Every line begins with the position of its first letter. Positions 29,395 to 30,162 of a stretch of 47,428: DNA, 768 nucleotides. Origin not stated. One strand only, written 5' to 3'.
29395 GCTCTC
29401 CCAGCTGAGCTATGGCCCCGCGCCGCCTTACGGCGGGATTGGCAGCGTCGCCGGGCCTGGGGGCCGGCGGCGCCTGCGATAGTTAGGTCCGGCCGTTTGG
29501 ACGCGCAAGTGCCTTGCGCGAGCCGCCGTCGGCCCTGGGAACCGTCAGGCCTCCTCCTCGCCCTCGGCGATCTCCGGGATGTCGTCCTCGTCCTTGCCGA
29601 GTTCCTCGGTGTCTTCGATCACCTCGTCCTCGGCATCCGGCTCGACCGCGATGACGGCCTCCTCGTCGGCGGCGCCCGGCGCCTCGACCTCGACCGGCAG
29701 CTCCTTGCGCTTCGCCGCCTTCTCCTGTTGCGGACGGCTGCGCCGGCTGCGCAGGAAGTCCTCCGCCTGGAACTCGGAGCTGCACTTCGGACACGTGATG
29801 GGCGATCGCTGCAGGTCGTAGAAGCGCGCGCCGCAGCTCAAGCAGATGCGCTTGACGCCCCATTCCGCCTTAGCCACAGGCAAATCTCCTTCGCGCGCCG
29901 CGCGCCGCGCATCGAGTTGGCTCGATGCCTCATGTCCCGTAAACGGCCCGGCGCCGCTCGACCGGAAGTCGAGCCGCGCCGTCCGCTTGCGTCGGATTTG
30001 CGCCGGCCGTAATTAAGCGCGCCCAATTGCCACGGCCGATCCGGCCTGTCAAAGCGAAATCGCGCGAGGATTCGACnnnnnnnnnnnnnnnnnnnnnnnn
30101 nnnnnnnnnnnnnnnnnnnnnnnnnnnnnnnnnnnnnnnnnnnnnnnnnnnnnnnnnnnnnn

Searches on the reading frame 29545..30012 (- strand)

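Call 18: search_protein_families(library=pfam, proteins=[window:29545-30012:-], max_evalue=0.001)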
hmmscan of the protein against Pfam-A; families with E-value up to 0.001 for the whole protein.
window:29545-30012:- (155 aa): 1 family
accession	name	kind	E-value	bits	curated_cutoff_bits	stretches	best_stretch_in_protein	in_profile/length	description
PF09538.15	FYDLN_acid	-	1.7e-26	93.4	23.9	1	47-152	2-103/105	Protein of unknown function (FYDLN_acid)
